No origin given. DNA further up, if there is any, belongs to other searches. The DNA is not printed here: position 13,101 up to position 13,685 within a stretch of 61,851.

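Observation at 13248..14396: Oxidase subunit II fused to an amicyanin-like blue-copper domain, where caa3 oxidases carry cytochrome c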

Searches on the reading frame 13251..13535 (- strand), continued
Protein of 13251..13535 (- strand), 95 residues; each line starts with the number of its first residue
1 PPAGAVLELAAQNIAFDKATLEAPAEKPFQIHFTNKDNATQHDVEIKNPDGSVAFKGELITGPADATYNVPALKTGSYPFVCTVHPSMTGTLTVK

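Call 60: find_encoding_contigs(protein=P0385, flank=6000, max_places=3)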
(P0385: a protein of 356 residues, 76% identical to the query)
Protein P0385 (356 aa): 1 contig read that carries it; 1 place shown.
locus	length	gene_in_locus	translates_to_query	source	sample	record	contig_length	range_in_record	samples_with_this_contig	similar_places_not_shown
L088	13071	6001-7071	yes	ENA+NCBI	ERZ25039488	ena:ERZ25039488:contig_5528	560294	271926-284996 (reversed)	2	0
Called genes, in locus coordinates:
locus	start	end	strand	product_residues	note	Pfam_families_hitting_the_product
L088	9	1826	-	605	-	-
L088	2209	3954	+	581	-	PF14691:Fer4_20, PF01266:DAO (weak), PF07992:Pyr_redox_2, PF13450:NAD_binding_8, PF00037:Fer4 (weak), PF12838:Fer4_7, PF13187:Fer4_9 (weak), PF00037:Fer4, +9 more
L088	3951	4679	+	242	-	PF00033:Cytochrome_B, PF14358:DUF4405 (weak), PF13631:Cytochrom_B_N_2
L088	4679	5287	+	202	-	PF00032:Cytochrom_B_C (weak)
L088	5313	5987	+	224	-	PF00355:Rieske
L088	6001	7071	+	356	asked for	PF13442:Cytochrome_CBB3 (weak), PF00034:Cytochrom_C, PF13473:Cupredoxin_1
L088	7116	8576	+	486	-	PF25210:Kelch_FKB95, PF25852:DUF6242_C (faint), PF13415:Beta-prop_FBX42 (weak), PF24996:NANM (faint), PF24981:Beta-prop_ATRN-LZTR1 (faint), PF01344:Kelch_1 (weak), PF24681:Kelch_KLHDC2_KLHL20_DRC7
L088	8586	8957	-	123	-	PF00581:Rhodanese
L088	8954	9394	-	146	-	PF03745:DUF309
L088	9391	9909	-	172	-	PF09969:DUF2203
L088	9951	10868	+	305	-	PF01619:Pro_dh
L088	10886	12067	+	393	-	PF00155:Aminotran_1_2, PF01041:DegT_DnrJ_EryC1, PF01053:Cys_Met_Meta_PP (weak)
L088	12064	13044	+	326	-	PF00389:2-Hacid_dh, PF02826:2-Hacid_dh_C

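Call 61: find_encoding_contigs(protein=P0387, flank=6000, max_places=3)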
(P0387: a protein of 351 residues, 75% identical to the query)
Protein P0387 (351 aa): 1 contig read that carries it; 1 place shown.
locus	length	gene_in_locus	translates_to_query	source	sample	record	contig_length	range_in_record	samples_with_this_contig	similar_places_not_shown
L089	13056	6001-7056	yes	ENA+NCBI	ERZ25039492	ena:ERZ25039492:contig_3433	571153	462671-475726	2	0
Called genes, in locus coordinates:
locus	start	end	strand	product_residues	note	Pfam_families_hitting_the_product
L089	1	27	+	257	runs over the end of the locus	PF02585:PIG-L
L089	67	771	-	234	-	-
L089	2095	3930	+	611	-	PF14691:Fer4_20, PF07992:Pyr_redox_2, PF01266:DAO (weak), PF13450:NAD_binding_8 (weak), PF00037:Fer4 (weak), PF12838:Fer4_7, PF13187:Fer4_9 (weak), PF00037:Fer4, +7 more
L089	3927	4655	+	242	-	PF00033:Cytochrome_B, PF14358:DUF4405 (weak), PF13631:Cytochrom_B_N_2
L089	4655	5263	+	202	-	PF00032:Cytochrom_B_C (weak)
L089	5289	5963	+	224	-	PF00355:Rieske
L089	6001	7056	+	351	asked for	PF00034:Cytochrom_C, PF13442:Cytochrome_CBB3, PF13473:Cupredoxin_1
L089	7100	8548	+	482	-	PF25210:Kelch_FKB95 (weak), PF24681:Kelch_KLHDC2_KLHL20_DRC7, PF13415:Beta-prop_FBX42 (weak), PF24996:NANM (faint), PF25852:DUF6242_C (faint), PF01344:Kelch_1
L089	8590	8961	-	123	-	PF00581:Rhodanese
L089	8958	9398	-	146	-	PF03745:DUF309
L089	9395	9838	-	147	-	PF09969:DUF2203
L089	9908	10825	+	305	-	PF01619:Pro_dh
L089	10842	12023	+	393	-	PF00155:Aminotran_1_2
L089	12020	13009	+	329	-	PF00389:2-Hacid_dh, PF02826:2-Hacid_dh_C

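Call 64: find_encoding_contigs(protein=P0385, flank=10000, max_places=1)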
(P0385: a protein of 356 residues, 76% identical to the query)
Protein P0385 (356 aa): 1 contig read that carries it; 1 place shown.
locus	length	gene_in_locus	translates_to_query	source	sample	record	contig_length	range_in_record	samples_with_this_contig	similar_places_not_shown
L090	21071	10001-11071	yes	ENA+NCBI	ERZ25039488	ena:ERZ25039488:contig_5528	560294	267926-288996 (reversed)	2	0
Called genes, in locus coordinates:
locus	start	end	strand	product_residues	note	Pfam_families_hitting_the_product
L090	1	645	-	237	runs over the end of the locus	-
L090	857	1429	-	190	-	PF13360:PQQ_2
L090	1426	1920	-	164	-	PF04073:tRNA_edit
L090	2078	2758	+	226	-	PF04263:TPK_catalytic, PF04265:TPK_B1_binding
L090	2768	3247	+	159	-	PF00578:AhpC-TSA, PF08534:Redoxin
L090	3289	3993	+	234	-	PF02585:PIG-L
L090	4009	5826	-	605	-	-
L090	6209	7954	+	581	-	PF14691:Fer4_20, PF01266:DAO (weak), PF07992:Pyr_redox_2, PF13450:NAD_binding_8, PF00037:Fer4 (weak), PF12838:Fer4_7, PF13187:Fer4_9 (weak), PF00037:Fer4, +9 more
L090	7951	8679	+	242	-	PF00033:Cytochrome_B, PF14358:DUF4405 (weak), PF13631:Cytochrom_B_N_2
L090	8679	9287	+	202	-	PF00032:Cytochrom_B_C (weak)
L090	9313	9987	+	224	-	PF00355:Rieske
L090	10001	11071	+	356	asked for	PF13442:Cytochrome_CBB3 (weak), PF00034:Cytochrom_C, PF13473:Cupredoxin_1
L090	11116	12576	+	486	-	PF25210:Kelch_FKB95, PF25852:DUF6242_C (faint), PF13415:Beta-prop_FBX42 (weak), PF24996:NANM (faint), PF24981:Beta-prop_ATRN-LZTR1 (faint), PF01344:Kelch_1 (weak), PF24681:Kelch_KLHDC2_KLHL20_DRC7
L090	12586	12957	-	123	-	PF00581:Rhodanese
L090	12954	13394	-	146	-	PF03745:DUF309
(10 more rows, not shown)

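Call 79: search_protein_families(library=pfam, alignment_id=A3, max_evalue=0.001)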
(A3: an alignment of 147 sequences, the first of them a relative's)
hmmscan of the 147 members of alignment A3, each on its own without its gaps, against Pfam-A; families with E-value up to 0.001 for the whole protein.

A. member 1, P0121 (447 aa): 2 families
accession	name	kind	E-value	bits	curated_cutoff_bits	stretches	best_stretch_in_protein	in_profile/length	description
PF13473.12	Cupredoxin_1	-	8.4e-31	106.5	27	3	350-446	17-104/104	Cupredoxin-like domain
PF00127.26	Copper-bind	-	4e-09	37.2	21.2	0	356-445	5-97/99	Copper binding proteins, plastocyanin/azurin family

B. families by the number of members that match (of 147 scanned): 45 families (the first 25 are shown)
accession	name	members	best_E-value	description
PF13473.12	Cupredoxin_1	147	1.1e-55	Cupredoxin-like domain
PF00127.26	Copper-bind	120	1.1e-35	Copper binding proteins, plastocyanin/azurin family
PF06525.17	SoxE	23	7.4e-09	Sulfocyanin (SoxE) domain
PF23509.1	MSMEG_3727_PQQ-assoc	14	6e-10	MSMEG_3727, PQQ-associated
PF07731.20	Cu-oxidase_2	12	6.7e-10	Multicopper oxidase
PF04151.21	PPC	9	5.3e-13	Bacterial pre-peptidase C-terminal domain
PF00116.26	COX2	6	1.2e-18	Cytochrome C oxidase subunit II, periplasmic domain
PF13414.12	TPR_11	6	2.8e-13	TPR repeat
PF13431.12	TPR_17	6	5.9e-12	Tetratricopeptide repeat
PF07719.23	TPR_2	5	7e-09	Tetratricopeptide repeat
PF00515.34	TPR_1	5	9.1e-08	Tetratricopeptide repeat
PF18962.6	Por_Secre_tail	5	2.2e-05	Secretion system C-terminal sorting domain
PF14559.12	TPR_19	4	1.6e-10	Tetratricopeptide repeat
PF06280.18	fn3_5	4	8.3e-09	Fn3-like domain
PF13428.12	TPR_14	4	1.1e-06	Tetratricopeptide repeat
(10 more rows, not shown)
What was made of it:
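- Closest known: SoxM terminal oxidase supercomplex of Sulfolobus acidocaldarius, with sulfocyanin SoxE. Same: Among the 147 representative proteins carrying this cupredoxin domain, 23 also hit Pfam SoxE (call 79).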

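Call 84: list_cluster_members(proteins=[P0380, P0385, P0387, P0399, P0461, P0410, P0433, P0456, P0465, P0474])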
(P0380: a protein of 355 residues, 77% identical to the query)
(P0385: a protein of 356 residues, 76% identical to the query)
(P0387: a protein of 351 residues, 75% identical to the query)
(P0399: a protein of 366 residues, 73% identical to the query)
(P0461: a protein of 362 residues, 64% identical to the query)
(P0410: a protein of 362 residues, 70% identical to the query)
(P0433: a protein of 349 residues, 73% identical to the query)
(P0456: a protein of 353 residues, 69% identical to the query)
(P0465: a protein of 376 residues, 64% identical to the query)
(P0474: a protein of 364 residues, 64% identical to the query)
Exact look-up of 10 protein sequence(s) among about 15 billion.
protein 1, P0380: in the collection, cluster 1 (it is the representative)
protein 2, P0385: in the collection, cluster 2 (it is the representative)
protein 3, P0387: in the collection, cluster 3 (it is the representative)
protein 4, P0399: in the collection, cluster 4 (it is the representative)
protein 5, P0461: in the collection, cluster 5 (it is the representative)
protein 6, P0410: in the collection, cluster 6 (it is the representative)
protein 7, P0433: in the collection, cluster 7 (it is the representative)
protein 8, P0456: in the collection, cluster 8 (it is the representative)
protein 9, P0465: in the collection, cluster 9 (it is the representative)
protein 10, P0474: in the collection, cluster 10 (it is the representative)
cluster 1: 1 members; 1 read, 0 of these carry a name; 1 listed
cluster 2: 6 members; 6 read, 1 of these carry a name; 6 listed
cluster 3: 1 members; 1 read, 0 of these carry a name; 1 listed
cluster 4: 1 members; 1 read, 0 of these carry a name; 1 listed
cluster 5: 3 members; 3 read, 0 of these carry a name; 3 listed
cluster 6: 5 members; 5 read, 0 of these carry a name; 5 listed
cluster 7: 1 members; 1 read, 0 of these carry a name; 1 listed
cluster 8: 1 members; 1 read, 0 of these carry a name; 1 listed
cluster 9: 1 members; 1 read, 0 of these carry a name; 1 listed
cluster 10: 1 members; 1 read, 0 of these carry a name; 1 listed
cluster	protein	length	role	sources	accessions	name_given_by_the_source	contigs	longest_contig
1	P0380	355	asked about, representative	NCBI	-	-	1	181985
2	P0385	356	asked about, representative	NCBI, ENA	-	-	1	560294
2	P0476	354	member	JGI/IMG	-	mono/diheme cytochrome c family protein/plastocyanin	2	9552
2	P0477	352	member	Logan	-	-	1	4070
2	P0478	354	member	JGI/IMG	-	-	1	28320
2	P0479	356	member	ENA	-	-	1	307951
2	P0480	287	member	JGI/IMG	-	-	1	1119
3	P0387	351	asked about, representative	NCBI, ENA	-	-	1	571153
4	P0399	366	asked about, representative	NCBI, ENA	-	-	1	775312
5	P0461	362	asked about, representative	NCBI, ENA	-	-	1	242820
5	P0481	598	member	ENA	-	-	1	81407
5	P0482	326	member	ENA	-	-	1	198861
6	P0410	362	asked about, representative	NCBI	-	-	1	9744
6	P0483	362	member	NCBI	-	-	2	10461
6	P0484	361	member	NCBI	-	-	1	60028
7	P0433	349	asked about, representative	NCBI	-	-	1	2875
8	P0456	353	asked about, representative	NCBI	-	-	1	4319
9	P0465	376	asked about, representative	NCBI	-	-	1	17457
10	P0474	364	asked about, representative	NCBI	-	-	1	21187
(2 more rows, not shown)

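Call 85: find_encoding_contigs(protein=P0380, flank=10000, max_places=2)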
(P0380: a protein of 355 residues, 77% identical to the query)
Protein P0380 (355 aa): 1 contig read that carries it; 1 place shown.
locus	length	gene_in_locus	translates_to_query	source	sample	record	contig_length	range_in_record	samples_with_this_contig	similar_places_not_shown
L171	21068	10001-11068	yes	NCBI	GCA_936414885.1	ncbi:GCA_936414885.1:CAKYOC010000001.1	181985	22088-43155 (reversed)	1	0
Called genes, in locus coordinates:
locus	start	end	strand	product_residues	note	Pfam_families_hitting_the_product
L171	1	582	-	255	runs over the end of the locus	-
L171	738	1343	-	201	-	PF13360:PQQ_2 (weak)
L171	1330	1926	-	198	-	PF04073:tRNA_edit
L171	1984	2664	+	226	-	PF04263:TPK_catalytic, PF04265:TPK_B1_binding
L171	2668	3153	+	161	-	PF00578:AhpC-TSA, PF08534:Redoxin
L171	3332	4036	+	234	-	PF02585:PIG-L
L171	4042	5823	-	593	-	-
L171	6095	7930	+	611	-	PF12797:Fer4_2 (faint), PF14691:Fer4_20, PF07992:Pyr_redox_2, PF13450:NAD_binding_8 (weak), PF00037:Fer4 (weak), PF12838:Fer4_7, PF13187:Fer4_9 (weak), PF00037:Fer4, +5 more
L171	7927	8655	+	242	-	PF00033:Cytochrome_B, PF14358:DUF4405 (weak), PF13631:Cytochrom_B_N_2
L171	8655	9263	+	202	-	PF00032:Cytochrom_B_C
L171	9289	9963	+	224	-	PF00355:Rieske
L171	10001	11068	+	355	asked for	PF00034:Cytochrom_C, PF13442:Cytochrome_CBB3 (weak), PF13473:Cupredoxin_1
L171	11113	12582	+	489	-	PF13415:Beta-prop_FBX42 (faint), PF24681:Kelch_KLHDC2_KLHL20_DRC7, PF25210:Kelch_FKB95, PF13964:Beta-prop_Calicin (faint), PF24996:NANM (faint), PF25852:DUF6242_C (faint), PF01344:Kelch_1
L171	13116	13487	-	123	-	PF00581:Rhodanese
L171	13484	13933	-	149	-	PF03745:DUF309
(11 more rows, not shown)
